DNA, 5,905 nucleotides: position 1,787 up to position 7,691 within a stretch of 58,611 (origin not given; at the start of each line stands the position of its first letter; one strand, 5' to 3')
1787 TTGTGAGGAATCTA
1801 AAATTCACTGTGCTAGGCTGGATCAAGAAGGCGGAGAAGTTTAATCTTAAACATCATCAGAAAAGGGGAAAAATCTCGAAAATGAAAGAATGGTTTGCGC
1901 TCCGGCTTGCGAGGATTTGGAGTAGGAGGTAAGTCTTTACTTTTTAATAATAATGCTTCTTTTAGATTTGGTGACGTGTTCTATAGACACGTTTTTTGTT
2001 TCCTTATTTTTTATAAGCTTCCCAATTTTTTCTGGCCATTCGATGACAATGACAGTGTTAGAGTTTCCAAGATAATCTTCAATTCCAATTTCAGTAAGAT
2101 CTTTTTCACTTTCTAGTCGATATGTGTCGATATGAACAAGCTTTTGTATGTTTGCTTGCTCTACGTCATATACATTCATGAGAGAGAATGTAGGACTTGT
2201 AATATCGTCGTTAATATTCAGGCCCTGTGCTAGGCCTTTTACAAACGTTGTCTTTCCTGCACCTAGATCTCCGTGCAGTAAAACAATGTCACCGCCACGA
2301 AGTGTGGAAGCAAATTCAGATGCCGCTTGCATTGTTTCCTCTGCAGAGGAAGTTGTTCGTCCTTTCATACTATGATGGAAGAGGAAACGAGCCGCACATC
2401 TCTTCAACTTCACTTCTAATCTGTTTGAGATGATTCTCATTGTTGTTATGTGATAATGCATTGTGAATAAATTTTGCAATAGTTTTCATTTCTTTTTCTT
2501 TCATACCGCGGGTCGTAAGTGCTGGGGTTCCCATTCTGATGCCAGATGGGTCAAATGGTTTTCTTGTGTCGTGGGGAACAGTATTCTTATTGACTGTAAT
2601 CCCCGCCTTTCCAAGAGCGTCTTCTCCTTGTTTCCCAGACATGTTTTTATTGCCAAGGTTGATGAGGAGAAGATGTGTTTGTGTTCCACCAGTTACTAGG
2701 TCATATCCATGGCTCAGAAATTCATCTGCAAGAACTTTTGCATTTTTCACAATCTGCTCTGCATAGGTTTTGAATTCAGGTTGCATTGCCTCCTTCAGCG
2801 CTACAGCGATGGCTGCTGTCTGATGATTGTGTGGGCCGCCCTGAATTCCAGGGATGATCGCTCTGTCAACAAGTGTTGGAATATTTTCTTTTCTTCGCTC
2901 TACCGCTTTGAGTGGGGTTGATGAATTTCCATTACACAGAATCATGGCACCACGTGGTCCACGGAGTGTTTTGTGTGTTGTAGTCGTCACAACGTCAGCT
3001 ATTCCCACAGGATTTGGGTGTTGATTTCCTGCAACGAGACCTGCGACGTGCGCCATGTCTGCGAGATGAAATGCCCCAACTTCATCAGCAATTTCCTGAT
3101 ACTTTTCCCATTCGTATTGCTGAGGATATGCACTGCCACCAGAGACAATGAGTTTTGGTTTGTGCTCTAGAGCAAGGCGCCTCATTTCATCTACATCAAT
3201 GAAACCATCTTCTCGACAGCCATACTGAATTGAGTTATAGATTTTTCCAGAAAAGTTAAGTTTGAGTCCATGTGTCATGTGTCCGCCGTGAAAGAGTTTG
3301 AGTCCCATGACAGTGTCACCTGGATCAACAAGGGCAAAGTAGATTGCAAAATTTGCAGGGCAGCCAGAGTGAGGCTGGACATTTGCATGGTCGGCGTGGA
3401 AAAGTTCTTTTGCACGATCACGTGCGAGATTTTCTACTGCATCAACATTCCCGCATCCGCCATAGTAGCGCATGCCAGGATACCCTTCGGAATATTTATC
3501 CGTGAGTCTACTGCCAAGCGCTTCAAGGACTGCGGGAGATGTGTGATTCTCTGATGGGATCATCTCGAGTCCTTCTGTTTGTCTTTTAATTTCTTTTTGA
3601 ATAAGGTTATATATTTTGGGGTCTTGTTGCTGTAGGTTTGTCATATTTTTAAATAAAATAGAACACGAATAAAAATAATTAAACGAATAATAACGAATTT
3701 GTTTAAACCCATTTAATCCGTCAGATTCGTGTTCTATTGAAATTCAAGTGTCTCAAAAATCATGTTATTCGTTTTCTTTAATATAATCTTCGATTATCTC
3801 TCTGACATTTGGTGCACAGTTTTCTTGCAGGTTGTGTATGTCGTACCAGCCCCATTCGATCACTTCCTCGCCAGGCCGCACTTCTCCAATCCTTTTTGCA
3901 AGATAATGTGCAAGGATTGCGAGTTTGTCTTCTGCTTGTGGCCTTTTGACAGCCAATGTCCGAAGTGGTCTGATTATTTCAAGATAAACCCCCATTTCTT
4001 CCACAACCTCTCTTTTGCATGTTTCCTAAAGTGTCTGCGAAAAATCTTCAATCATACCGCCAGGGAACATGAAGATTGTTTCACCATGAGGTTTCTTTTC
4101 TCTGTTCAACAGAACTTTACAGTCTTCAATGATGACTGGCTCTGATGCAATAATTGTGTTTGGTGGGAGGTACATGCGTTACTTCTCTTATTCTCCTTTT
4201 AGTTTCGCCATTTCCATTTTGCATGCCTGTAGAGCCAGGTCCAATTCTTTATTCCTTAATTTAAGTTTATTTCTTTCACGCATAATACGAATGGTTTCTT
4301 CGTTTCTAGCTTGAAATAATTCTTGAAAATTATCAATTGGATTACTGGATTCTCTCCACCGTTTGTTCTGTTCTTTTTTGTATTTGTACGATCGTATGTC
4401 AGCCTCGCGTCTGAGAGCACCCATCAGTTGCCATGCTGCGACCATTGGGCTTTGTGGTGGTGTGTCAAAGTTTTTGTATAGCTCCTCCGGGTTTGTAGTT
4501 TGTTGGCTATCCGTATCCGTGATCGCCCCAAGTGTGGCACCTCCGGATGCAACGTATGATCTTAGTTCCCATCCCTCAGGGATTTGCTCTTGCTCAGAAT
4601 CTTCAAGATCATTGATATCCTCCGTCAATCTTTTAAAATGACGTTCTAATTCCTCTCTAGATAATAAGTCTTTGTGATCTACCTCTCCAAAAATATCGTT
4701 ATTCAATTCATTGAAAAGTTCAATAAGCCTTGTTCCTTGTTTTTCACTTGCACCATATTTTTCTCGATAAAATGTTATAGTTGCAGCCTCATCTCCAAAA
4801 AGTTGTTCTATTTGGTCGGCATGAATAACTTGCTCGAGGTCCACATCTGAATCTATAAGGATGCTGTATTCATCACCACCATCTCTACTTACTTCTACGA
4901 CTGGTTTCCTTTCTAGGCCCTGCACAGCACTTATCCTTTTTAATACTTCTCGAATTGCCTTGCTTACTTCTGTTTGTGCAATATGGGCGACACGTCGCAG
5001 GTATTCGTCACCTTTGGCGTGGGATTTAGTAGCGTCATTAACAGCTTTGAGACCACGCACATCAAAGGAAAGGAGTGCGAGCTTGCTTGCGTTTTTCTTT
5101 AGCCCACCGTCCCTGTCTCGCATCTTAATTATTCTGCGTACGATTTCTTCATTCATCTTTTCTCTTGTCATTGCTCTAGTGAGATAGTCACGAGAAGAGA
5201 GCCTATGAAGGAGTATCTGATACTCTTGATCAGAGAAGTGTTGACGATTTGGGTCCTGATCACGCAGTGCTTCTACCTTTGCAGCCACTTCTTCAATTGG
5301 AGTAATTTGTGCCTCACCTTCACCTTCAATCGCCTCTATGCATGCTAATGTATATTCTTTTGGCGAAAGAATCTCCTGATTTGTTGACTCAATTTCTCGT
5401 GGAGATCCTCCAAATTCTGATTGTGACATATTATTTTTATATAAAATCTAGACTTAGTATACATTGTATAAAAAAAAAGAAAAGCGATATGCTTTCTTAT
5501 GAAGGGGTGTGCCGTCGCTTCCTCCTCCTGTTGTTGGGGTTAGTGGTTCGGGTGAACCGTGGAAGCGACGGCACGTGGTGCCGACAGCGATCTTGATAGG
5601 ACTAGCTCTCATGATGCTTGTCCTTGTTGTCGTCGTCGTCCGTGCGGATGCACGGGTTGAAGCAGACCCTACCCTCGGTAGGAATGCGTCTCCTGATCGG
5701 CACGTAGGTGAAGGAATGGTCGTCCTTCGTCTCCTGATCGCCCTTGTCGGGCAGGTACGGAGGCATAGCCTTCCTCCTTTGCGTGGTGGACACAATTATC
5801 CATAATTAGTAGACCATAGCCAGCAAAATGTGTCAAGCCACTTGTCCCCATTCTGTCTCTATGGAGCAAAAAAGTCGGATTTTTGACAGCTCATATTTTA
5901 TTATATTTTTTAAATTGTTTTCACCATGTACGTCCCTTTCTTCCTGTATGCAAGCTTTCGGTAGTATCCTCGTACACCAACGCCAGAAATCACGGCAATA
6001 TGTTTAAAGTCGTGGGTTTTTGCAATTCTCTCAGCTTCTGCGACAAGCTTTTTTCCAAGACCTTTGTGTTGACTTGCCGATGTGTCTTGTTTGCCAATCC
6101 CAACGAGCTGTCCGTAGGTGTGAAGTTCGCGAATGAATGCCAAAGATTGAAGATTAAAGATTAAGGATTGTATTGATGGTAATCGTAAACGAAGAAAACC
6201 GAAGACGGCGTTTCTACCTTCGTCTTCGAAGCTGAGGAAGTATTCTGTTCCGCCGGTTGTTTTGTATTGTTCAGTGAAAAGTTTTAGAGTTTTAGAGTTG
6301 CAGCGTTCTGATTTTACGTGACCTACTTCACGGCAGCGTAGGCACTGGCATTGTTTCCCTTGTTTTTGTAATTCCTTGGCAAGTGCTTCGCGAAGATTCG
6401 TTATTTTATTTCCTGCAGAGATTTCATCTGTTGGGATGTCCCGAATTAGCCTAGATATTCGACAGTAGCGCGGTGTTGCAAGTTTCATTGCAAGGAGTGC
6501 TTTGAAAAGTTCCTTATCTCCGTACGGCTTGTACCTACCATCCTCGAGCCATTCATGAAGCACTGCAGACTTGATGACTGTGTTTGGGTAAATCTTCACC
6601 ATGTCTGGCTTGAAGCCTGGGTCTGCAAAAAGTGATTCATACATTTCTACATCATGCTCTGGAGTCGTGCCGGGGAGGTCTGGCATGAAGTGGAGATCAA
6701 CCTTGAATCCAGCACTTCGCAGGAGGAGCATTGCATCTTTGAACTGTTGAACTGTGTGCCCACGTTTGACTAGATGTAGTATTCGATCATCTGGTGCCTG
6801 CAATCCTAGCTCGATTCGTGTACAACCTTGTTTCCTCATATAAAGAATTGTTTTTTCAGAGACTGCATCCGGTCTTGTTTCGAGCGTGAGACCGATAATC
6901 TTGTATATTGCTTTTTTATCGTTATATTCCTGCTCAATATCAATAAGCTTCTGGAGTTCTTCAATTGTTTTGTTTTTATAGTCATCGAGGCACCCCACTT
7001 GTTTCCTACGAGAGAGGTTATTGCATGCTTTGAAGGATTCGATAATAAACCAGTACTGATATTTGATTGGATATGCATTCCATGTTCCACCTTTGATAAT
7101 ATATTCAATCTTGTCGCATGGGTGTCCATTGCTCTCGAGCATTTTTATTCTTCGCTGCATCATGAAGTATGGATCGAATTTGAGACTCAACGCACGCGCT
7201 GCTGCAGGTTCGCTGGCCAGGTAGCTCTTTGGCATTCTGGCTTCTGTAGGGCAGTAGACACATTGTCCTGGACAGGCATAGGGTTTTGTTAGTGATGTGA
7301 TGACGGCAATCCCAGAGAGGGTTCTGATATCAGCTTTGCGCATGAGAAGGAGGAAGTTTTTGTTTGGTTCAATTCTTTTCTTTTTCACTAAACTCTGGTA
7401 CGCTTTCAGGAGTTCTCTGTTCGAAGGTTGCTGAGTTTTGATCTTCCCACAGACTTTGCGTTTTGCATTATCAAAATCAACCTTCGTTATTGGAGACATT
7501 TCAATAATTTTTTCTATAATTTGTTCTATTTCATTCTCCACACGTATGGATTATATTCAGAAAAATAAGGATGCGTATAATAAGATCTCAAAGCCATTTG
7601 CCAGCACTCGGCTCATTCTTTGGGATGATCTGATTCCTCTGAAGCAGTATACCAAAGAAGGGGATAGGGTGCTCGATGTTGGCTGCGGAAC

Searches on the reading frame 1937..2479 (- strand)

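Call 28: search_protein_families(library=pfam, proteins=[window:1937-2479:-], max_evalue=0.00001)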
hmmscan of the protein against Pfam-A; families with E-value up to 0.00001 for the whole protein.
window:1937-2479:- (180 aa): 1 family
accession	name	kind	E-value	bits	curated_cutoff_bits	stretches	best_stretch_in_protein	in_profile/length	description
PF02367.23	TsaE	-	3e-40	137.6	26.6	1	44-175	2-127/128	Threonylcarbamoyl adenosine biosynthesis protein TsaE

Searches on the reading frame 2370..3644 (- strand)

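Call 28: search_protein_families(library=pfam, proteins=[window:2370-3644:-], max_evalue=0.00001)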
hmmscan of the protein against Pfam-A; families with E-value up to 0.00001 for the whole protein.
window:2370-3644:- (424 aa): 2 families
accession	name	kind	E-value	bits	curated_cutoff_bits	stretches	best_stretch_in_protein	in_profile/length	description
PF00464.25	SHMT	-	2.5e-163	543.8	27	1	4-393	1-399/399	Serine hydroxymethyltransferase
PF00155.27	Aminotran_1_2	-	2.1e-06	27.6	19.7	1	71-381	49-354/361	Aminotransferase class I and II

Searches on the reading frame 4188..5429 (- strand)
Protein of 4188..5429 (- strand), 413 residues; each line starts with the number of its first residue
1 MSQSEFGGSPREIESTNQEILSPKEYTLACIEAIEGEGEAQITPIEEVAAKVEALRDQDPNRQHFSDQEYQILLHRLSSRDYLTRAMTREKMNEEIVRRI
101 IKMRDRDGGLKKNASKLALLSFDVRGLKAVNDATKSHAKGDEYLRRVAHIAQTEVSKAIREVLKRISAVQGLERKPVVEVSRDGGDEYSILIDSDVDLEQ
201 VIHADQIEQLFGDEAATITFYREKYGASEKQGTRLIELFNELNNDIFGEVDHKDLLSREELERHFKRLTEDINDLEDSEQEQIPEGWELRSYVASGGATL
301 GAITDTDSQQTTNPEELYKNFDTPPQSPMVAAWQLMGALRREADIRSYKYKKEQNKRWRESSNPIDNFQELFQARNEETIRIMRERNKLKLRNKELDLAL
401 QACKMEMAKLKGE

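Call 28: search_protein_families(library=pfam, proteins=[window:4188-5429:-], max_evalue=0.00001)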
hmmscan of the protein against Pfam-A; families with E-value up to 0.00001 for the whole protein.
window:4188-5429:- (413 aa): 0 families

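Call 63: search_protein_families(library=ncbifam, proteins=[window:4188-5429:-], max_evalue=0.001)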
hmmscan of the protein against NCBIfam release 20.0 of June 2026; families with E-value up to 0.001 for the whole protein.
window:4188-5429:- (413 aa): 4 families
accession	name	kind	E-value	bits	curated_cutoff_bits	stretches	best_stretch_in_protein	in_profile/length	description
NF007380.0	PRK09894.1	equivalog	1.6e-05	24.5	256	1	72-155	123-196/296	diguanylate cyclase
TIGR00254.1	GGDEF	domain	2.6e-05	24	37.4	1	75-156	2-75/168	diguanylate cyclase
NF007423.1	PRK09966.1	equivalog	9e-05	21.5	325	1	40-157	202-310/390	diguanylate cyclase DgcN/YfiN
NF047872.1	GGDEF_GdpS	equivalog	0.00012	21.4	400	0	111-159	213-260/355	GGDEF domain-containing protein GdpS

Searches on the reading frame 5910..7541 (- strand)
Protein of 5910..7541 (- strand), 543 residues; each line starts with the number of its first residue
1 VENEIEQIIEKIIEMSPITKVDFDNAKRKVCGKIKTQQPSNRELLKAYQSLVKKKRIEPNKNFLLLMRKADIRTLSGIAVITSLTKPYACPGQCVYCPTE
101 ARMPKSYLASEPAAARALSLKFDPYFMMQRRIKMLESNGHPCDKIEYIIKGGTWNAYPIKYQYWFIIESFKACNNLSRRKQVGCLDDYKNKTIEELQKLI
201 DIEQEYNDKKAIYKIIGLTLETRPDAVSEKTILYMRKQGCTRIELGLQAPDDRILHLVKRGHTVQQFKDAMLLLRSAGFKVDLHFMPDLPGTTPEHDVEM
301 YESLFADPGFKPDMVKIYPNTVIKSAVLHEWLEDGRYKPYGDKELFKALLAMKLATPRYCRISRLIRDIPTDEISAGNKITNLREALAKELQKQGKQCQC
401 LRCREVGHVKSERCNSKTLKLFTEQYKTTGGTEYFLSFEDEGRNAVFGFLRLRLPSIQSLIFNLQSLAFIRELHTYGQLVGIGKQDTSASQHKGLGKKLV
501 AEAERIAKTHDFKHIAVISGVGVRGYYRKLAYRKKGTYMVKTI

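Call 28: search_protein_families(library=pfam, proteins=[window:5910-7541:-], max_evalue=0.00001)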
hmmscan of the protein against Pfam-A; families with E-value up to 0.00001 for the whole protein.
window:5910-7541:- (543 aa): 2 families
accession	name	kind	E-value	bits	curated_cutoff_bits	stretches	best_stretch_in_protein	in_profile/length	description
PF16199.10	Radical_SAM_C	-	5.8e-16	58.8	31.9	1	312-392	1-84/85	Radical_SAM C-terminal domain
PF04055.27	Radical_SAM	-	1.1e-15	58.7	29.5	1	89-302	6-164/166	Radical SAM superfamily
